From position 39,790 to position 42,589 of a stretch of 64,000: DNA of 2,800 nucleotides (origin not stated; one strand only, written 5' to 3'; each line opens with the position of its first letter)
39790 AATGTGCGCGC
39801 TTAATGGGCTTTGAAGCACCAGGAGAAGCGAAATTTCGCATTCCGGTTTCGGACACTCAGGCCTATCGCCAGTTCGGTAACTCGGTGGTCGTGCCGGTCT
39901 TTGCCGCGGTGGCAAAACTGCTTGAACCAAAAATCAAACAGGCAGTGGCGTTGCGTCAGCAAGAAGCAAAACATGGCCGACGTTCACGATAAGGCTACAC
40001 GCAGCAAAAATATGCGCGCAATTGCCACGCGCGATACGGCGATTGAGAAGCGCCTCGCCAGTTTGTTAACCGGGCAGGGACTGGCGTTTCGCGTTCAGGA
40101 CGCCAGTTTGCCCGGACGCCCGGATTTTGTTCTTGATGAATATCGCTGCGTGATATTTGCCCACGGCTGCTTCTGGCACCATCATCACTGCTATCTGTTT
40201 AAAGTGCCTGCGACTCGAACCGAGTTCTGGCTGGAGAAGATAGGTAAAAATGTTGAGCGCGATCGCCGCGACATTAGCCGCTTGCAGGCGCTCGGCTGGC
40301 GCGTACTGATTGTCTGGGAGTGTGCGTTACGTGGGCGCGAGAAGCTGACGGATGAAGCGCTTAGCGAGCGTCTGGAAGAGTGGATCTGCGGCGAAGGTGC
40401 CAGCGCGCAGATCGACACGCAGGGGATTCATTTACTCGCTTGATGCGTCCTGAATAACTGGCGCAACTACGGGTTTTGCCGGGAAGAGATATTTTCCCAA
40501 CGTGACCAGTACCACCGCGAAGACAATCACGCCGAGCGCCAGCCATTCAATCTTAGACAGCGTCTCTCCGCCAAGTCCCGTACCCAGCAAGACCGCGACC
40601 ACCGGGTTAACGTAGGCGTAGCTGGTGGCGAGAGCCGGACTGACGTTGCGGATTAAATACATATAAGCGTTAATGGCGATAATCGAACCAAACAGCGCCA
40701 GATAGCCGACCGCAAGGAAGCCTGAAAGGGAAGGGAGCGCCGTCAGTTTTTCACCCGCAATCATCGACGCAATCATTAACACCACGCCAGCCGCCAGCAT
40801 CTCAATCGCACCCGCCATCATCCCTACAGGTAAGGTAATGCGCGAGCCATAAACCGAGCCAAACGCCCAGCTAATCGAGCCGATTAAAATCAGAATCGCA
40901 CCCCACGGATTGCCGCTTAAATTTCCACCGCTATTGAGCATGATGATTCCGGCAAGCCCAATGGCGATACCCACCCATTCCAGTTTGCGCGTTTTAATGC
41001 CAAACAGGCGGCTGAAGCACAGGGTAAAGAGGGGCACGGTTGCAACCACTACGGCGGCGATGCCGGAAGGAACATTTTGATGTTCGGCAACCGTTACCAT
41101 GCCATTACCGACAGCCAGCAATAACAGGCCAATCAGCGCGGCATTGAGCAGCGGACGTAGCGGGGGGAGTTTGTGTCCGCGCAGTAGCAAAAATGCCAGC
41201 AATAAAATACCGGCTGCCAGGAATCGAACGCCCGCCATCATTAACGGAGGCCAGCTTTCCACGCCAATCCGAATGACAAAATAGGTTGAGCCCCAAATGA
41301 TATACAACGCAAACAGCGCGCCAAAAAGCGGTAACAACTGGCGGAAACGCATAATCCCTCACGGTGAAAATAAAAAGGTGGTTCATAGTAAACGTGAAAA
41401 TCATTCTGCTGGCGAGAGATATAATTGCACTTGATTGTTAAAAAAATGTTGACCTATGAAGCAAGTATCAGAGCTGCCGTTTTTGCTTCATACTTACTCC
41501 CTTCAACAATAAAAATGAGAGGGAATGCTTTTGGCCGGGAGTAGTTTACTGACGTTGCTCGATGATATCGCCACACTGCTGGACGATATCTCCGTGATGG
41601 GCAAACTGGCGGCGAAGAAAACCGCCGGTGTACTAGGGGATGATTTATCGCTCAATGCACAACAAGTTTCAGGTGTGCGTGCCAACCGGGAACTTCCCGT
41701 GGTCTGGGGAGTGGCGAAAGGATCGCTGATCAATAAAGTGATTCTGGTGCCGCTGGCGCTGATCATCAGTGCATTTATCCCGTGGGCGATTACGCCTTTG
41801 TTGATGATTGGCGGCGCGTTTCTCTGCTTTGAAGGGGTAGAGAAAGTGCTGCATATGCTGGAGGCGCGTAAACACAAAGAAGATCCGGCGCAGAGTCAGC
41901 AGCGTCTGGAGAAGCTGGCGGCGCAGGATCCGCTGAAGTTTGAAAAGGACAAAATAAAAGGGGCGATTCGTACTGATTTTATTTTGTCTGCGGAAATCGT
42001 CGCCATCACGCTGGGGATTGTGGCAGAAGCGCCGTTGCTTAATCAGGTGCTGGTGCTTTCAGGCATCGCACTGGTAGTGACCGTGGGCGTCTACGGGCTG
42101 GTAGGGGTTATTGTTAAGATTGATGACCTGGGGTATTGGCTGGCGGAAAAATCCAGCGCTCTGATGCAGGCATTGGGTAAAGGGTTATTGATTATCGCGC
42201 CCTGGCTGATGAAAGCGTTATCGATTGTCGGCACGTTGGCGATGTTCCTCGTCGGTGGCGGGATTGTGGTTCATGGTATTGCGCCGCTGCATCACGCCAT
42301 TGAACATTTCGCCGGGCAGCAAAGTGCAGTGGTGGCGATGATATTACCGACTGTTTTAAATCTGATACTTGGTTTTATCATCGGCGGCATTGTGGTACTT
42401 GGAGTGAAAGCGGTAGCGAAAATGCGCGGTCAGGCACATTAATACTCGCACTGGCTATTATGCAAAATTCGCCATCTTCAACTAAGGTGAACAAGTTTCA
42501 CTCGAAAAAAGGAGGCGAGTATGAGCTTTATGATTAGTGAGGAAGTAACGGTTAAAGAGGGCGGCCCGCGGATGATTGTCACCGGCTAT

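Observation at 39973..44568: Overlapping gene ends: dcm/vsr co-directional overlap and dgcQ/yedP convergent stop overlap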

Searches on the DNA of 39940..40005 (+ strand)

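Call 30: search_dna_similar(query=window:39940-40005:+, collection=ecoli_genomes, mode=near, max_rows=8, rows=spread)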
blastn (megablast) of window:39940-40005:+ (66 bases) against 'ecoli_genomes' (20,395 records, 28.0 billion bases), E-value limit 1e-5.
Records with a match: 55; places in all: 55; records where one place covers at least 80% of the query: 55.
Genomes with a match: 55 of 5426; with a place that covers at least 80% of the query: 55. Places per genome that has any: lowest 1, median 1, highest 1. On chromosomes: 55 places; on plasmids: 0.
Best place of each record, by identity: >=99% 37; 95-99% 10; 90-95% 8.
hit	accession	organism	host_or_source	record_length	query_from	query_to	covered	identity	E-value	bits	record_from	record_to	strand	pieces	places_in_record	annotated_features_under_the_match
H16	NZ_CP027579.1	Escherichia coli strain 2013C-4282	Homo sapiens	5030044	1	66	100%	100.0%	1e-25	122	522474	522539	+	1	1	dcm: DNA-cytosine methyltransferase | vsr: VSPR family DNA mismatch endonuclease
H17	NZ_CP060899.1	Escherichia coli strain EC21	Homo sapiens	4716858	1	66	100%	100.0%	1e-25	122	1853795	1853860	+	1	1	dcm: DNA-cytosine methyltransferase | vsr: VSPR family DNA mismatch endonuclease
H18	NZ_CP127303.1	Escherichia coli strain APEC37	Gallus gallus domesticus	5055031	1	66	100%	100.0%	1e-25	122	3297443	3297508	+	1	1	dcm: DNA-cytosine methyltransferase | vsr: VSPR family DNA mismatch endonuclease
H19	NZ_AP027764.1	Escherichia coli strain 2017-02-2CC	Homo sapiens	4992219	1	66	100%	100.0%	1e-25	122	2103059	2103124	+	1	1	dcm: DNA-cytosine methyltransferase | vsr: VSPR family DNA mismatch endonuclease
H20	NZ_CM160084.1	Escherichia coli strain GPEC60-12-649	chicken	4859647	1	66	100%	100.0%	1e-25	122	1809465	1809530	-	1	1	dcm: DNA-cytosine methyltransferase | vsr: VSPR family DNA mismatch endonuclease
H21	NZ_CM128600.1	Escherichia coli strain E400634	Homo sapiens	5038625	1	66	100%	98.5%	5e-24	117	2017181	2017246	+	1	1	dcm: DNA-cytosine methyltransferase | vsr: VSPR family DNA mismatch endonuclease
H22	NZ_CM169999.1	Escherichia coli strain N96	Tibetan Pig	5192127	1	66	100%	98.5%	5e-24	117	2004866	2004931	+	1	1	dcm: DNA-cytosine methyltransferase | vsr: VSPR family DNA mismatch endonuclease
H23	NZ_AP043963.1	Escherichia coli strain 21AH007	Canis lupus familiaris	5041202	1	66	100%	93.9%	5e-19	100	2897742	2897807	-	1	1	dcm: DNA-cytosine methyltransferase | vsr: VSPR family DNA mismatch endonuclease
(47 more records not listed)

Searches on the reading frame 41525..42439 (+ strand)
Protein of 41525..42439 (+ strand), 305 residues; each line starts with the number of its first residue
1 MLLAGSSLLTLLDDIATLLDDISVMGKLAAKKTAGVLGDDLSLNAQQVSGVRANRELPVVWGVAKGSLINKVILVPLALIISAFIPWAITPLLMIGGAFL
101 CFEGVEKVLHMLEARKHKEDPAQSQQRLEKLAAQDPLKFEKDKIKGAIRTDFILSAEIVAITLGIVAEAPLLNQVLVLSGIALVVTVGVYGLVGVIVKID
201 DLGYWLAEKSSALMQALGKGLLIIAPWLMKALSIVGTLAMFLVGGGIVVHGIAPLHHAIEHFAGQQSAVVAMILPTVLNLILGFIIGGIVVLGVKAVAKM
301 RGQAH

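Call 4: search_protein_families(library=pfam, proteins=[window:41525-42439:+])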
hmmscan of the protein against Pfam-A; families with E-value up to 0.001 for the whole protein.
window:41525-42439:+ (305 aa): 1 family
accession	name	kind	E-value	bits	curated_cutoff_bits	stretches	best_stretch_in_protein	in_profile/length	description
PF05661.17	DUF808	-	3.1e-113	378.3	28.4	1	6-291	1-300/302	Protein of unknown function (DUF808)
